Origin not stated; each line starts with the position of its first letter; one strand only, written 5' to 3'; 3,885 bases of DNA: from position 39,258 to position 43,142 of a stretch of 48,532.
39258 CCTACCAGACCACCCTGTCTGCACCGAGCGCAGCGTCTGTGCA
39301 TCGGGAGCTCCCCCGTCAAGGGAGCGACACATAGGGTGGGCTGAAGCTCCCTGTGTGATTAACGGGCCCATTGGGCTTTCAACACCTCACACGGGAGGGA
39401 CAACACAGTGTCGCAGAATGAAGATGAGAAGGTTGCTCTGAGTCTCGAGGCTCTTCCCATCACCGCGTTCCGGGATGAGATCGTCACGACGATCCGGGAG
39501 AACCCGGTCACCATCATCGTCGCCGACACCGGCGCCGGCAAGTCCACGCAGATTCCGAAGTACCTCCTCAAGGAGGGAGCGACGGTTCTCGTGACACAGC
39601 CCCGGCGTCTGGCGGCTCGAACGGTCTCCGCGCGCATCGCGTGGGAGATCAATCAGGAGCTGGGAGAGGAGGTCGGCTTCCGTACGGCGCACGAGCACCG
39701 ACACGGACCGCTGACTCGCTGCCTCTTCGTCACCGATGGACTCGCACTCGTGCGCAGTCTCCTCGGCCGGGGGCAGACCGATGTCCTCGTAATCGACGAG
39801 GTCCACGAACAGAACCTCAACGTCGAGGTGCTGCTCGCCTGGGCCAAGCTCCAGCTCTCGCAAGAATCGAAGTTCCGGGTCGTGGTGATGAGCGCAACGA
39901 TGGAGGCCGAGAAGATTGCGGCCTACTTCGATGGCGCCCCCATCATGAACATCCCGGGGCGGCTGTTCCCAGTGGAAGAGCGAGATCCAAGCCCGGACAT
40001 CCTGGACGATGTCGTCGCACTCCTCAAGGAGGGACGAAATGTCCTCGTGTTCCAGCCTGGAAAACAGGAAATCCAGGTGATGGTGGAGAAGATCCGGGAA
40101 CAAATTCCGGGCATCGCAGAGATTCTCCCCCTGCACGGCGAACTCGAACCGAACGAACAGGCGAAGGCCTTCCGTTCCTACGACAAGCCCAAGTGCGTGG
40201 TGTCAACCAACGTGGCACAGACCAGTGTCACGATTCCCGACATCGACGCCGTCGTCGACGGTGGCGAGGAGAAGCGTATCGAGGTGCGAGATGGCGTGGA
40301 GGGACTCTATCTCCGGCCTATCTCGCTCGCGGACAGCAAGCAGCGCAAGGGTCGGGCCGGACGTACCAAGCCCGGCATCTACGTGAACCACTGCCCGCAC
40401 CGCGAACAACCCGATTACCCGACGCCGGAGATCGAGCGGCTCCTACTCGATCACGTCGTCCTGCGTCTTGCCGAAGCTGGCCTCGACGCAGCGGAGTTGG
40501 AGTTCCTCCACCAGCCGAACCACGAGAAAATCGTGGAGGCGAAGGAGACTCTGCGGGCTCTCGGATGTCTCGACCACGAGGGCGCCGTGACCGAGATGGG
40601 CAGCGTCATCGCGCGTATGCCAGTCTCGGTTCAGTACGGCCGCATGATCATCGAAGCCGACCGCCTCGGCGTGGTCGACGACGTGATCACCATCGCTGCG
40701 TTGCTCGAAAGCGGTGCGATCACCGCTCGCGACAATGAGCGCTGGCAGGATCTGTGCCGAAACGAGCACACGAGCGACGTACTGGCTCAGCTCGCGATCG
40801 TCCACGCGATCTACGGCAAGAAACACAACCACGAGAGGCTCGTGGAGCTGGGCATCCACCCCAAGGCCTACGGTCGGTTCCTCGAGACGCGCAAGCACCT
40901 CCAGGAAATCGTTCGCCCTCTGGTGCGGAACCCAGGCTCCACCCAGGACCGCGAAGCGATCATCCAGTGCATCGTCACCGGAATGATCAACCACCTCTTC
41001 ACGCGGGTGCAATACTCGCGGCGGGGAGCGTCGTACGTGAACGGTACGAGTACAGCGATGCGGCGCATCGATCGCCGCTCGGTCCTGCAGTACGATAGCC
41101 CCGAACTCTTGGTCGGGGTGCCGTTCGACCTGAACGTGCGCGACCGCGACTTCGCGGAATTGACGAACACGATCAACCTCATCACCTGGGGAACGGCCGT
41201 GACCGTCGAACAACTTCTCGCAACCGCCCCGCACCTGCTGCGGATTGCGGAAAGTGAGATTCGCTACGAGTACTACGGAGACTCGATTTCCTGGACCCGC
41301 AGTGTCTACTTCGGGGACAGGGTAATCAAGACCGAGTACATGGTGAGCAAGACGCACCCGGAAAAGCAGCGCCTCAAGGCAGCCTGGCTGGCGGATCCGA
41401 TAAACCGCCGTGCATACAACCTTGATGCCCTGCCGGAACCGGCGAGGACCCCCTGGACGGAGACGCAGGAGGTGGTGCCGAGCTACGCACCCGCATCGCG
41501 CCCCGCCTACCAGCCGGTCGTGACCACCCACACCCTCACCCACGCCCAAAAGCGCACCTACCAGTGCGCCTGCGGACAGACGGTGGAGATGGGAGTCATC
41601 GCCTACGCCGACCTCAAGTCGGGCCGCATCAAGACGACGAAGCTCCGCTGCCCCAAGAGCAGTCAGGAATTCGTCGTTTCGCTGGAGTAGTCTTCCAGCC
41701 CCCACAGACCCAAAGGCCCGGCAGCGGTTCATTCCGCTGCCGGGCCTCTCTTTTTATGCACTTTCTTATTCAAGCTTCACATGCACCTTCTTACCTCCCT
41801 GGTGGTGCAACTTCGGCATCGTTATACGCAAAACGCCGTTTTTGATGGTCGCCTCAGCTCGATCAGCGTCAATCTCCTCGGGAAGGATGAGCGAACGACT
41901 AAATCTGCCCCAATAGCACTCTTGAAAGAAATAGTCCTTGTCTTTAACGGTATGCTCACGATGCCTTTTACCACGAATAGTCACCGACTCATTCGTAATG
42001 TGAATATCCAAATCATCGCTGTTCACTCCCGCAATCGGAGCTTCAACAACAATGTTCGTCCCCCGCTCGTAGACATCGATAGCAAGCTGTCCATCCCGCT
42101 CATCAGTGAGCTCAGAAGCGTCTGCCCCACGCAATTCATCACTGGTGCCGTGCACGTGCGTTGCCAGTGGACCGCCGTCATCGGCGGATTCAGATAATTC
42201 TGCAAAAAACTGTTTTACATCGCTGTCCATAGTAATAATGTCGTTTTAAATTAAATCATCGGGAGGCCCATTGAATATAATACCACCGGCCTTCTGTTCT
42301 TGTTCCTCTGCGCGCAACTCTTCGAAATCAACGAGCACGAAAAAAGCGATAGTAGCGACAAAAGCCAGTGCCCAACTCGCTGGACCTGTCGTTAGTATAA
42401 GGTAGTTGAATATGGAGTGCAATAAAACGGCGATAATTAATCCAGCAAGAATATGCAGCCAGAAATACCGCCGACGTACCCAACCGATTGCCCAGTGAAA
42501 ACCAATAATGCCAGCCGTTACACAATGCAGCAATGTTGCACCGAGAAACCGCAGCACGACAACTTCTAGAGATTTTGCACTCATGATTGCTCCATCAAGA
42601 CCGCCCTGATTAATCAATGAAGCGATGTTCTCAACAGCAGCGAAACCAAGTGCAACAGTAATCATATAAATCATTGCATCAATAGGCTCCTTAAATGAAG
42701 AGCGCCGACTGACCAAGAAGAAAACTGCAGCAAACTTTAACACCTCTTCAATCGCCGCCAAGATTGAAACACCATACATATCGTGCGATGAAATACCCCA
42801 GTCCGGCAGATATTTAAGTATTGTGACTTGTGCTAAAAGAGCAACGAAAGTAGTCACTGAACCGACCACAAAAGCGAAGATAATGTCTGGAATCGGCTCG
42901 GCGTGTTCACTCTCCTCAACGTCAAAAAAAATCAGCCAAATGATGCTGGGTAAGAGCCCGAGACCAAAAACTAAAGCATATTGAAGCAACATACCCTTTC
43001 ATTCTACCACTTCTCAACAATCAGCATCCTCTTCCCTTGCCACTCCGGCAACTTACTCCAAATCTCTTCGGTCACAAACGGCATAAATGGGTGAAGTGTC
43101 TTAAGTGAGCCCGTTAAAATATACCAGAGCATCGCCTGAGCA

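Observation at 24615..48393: Five G+C-rich, GC3-rich single-gene islands interleaved with housekeeping genes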

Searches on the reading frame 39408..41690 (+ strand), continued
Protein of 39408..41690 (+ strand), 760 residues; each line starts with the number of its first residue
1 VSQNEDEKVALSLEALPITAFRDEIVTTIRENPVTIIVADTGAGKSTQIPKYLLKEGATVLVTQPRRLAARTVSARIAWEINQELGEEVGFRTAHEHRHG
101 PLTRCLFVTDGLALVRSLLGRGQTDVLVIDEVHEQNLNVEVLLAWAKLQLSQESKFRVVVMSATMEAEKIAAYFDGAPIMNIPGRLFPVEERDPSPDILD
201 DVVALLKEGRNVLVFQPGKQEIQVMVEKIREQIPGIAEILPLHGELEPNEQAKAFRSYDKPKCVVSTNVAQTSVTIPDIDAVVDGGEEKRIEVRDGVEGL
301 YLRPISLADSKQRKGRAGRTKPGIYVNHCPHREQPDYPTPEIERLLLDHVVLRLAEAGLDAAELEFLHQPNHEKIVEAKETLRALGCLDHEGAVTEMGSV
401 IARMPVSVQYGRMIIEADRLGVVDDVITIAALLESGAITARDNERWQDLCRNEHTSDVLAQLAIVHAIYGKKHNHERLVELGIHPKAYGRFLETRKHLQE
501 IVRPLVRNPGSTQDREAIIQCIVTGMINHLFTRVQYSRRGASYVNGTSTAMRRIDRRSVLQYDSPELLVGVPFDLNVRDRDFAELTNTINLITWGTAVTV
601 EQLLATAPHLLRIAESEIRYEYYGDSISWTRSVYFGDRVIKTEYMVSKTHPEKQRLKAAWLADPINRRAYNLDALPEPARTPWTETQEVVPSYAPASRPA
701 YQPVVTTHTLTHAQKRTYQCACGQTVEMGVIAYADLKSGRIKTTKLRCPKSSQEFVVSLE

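Call 88: find_encoding_contigs(protein=window:39408-41690:+, flank=10000, max_places=6)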
Protein window:39408-41690:+ (760 aa): 2 contigs read that carry it; 2 places shown.
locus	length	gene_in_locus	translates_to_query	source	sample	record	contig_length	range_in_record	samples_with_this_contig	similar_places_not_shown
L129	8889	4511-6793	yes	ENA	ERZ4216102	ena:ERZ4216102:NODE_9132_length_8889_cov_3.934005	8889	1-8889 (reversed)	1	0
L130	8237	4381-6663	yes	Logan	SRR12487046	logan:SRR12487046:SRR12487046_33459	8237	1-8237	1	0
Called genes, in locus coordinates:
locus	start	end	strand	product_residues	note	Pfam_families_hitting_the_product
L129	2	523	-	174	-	?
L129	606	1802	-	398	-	PF02412:TSP_3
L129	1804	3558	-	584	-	PF10101:DUF2339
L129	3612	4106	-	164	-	-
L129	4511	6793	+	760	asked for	PF00270:DEAD (weak), PF13401:AAA_22 (weak), PF00271:Helicase_C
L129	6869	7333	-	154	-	PF00011:HSP20, PF17886:ArsA_HSP20 (faint)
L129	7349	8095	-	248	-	PF13367:PrsW-protease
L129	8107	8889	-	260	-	?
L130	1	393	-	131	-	?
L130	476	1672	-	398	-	PF02412:TSP_3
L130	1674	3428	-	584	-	PF10101:DUF2339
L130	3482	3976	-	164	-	-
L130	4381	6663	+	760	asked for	PF00270:DEAD (weak), PF13401:AAA_22 (weak), PF00271:Helicase_C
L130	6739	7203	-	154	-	PF00011:HSP20, PF17886:ArsA_HSP20 (faint)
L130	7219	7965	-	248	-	PF13367:PrsW-protease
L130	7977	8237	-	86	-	?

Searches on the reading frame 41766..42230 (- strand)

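Call 4: search_protein_families(library=pfam, proteins=[window:41766-42230:-], max_evalue=0.01)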
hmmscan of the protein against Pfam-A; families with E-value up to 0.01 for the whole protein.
window:41766-42230:- (154 aa): 3 families
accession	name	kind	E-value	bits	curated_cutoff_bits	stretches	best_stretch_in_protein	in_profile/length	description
PF00011.27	HSP20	-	1.5e-18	67.2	20.8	1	55-151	4-101/102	Hsp20/alpha crystallin family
PF17886.7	ArsA_HSP20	-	9.6e-06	25.5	22.5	1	58-138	2-63/63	HSP20-like domain found in ArsA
PF04969.22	CS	-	5.1e-05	24.6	21.3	1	59-140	11-78/78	CS domain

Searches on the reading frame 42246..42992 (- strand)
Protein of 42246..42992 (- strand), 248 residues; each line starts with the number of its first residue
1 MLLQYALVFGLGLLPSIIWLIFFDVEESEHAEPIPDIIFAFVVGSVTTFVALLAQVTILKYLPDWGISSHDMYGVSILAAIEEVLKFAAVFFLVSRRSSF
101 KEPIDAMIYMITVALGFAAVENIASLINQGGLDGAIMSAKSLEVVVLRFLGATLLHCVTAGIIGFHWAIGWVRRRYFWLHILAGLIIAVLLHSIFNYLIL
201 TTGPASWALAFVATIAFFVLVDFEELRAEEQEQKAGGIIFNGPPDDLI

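Call 81: search_protein_families(library=pfam, proteins=[window:42246-42992:-], max_evalue=0.001)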
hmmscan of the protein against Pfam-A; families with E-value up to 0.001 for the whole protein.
window:42246-42992:- (248 aa): 1 family
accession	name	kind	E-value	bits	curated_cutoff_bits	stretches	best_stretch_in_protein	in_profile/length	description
PF13367.11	PrsW-protease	-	2.2e-25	89.8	23.5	1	32-219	1-194/196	PrsW family intramembrane metalloprotease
